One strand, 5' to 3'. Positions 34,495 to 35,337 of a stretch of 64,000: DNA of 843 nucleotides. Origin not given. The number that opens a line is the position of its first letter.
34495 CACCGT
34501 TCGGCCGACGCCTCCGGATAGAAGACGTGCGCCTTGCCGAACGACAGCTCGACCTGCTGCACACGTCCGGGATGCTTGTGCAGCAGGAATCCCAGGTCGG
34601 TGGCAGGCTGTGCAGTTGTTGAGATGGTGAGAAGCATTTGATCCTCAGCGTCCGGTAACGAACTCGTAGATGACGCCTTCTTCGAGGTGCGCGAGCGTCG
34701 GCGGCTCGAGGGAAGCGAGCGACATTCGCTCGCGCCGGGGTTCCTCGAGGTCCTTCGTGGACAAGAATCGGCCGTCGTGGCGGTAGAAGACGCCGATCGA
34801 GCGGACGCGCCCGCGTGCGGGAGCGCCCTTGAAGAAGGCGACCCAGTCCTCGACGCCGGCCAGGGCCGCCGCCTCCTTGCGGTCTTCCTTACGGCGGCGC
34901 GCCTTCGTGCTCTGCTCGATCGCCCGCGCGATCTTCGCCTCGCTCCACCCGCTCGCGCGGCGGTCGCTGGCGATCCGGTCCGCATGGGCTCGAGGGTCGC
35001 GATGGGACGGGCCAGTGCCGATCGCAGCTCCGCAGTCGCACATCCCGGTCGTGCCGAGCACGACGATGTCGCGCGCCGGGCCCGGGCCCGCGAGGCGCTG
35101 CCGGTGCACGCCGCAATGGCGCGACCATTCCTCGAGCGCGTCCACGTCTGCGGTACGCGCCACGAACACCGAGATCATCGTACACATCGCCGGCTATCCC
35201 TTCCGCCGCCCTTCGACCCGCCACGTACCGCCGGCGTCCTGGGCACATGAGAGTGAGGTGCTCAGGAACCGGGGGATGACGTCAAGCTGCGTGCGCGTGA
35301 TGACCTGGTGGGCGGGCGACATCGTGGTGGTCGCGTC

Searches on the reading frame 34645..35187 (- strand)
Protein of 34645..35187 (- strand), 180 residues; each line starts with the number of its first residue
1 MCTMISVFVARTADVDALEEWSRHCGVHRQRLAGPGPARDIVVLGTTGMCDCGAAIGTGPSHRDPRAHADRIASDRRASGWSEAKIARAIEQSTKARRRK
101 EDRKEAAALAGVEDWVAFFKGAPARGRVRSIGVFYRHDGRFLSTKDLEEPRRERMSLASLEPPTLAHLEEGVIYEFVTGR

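Call 4: search_protein_families(library=pfam, proteins=[window:34645-35187:-], max_evalue=0.1)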
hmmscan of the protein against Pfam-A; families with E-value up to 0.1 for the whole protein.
window:34645-35187:- (180 aa): 1 family
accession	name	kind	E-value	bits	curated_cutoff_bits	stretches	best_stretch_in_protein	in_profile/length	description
PF22448.1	RepB_primase_C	-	0.015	15.6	26.1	1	72-104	10-43/54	RepB DNA-primase C-terminal helical domain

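Call 6: search_protein_families(library=padloc, proteins=[window:34645-35187:-], max_evalue=0.1)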
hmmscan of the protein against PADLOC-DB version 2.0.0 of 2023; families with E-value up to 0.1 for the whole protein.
window:34645-35187:- (180 aa): 0 families

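Call 7: search_protein_families(library=ncbifam, proteins=[window:34645-35187:-], max_evalue=0.1)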
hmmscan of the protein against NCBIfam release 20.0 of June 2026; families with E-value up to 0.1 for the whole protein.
window:34645-35187:- (180 aa): 0 families

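Call 56: find_related_loci(query=window:34645-35187:-, collection=metagenome_contigs, flank=8000)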
Query window:34645-35187:- (180 aa) in metagenome_contigs; peptide patterns used: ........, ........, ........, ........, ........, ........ (x = any residue, [..] = any of these).
179 stretches matched a pattern; 69 encode a relative of the query (tblastn E <= 1e-3); 69 distinct loci.
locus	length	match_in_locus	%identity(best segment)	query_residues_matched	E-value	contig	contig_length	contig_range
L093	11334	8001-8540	84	1-180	3e-98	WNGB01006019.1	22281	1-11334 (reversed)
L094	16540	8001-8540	83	1-180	7e-98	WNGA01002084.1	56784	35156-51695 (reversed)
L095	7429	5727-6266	82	1-180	2e-96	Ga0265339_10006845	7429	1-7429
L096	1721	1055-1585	74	1-180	1e-88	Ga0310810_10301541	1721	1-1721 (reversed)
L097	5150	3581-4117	67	1-179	3e-73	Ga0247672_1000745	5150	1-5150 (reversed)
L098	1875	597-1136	61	1-179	2e-71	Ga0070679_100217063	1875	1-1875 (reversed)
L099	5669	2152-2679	60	1-176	2e-68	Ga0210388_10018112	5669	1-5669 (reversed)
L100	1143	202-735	60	1-177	5e-60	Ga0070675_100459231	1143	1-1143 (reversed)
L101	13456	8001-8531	66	1-177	4e-55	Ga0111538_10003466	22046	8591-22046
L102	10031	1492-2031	53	1-180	4e-52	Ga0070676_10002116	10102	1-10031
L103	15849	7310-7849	53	1-180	4e-52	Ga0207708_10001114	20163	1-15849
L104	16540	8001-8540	53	1-180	4e-52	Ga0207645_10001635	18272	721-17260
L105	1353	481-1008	50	1-176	3e-52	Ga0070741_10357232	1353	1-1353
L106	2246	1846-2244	61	1-132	4e-48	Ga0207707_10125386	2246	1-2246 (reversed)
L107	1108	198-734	45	1-180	2e-45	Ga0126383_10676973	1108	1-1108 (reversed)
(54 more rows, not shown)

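Call 76: search_protein_families(library=padloc, proteins=[L094:12536-13291:+, L094:13643-14338:+, L094:14299-15903:+], max_evalue=0.01)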
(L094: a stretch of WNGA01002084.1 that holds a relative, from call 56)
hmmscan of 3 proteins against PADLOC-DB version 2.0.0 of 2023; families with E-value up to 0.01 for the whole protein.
L094:12536-13291:+ (251 aa): 0 families

L094:13643-14338:+ (231 aa): 0 families

L094:14299-15903:+ (534 aa): 0 families

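Call 77: search_protein_families(library=pfam, proteins=[L094:12536-13291:+, L094:13643-14338:+, L094:14299-15903:+], max_evalue=0.01)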
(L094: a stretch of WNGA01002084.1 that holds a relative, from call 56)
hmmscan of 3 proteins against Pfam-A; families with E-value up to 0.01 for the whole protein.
L094:12536-13291:+ (251 aa): 0 families

L094:13643-14338:+ (231 aa): 0 families

L094:14299-15903:+ (534 aa): 1 family
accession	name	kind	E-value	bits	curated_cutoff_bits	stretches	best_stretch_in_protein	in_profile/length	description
PF07676.18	PD40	-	6e-08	32.9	20.9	0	289-315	11-38/38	WD40-like Beta Propeller Repeat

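Call 94: search_protein_families(library=pfam, alignment_id=A10, max_evalue=0.05)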
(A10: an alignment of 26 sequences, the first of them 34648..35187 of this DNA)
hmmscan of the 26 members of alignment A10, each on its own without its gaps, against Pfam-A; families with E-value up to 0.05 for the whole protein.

A. member 1, window:34648-35187:- (180 aa): 1 family
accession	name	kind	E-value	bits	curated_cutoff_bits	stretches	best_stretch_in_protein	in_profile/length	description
PF22448.1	RepB_primase_C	-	0.015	15.6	26.1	1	72-104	10-43/54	RepB DNA-primase C-terminal helical domain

B. families by the number of members that match (of 26 scanned): 5 families
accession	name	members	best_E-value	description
PF22448.1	RepB_primase_C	9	0.00036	RepB DNA-primase C-terminal helical domain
PF07739.18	TipAS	1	0.002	TipAS antibiotic-recognition domain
PF02957.21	TT_ORF2-like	1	0.0085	TT viral ORF2-like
PF24625.1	DUF7626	1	0.011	Domain of unknown function (DUF7626)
PF02631.22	RecX_HTH2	1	0.02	RecX, second three-helix domain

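Call 95: search_solved_structures(query=A10, max_evalue=10, show_alignments=2)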
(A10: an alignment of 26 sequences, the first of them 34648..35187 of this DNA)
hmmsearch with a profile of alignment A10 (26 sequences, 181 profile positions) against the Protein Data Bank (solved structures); distinct sequences matched with E-value up to 10: 3.
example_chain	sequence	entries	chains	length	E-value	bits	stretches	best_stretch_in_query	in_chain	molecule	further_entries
1nr3_A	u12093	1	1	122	0.0058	19.7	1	82-114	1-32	DNA-binding protein tfx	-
8a22_Bx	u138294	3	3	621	0.2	14.7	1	106-169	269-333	mS31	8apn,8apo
9d01_A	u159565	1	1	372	0.82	12.7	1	77-135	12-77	a-iTHR-201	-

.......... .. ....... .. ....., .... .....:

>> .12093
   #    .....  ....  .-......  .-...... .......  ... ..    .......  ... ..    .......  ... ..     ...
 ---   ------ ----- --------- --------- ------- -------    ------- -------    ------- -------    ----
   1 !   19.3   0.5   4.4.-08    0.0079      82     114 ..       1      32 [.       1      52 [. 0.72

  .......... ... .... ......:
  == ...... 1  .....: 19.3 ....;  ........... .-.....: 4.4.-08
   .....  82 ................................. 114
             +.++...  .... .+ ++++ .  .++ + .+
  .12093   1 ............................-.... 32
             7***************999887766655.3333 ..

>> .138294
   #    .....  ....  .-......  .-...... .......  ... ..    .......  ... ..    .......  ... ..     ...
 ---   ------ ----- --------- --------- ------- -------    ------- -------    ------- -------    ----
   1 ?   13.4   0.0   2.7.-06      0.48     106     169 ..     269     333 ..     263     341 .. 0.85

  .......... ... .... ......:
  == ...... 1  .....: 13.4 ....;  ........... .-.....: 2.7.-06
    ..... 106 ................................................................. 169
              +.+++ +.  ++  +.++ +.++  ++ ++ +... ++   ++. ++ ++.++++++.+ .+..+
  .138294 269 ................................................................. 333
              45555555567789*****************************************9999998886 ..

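Call 98: search_protein_families(library=phrogs, proteins=[window:34645-35187:-, L094:12536-13291:+], max_evalue=0.01)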
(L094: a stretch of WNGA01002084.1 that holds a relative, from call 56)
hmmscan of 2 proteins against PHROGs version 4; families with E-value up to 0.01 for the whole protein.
window:34645-35187:- (180 aa): 0 families

L094:12536-13291:+ (251 aa): 0 families
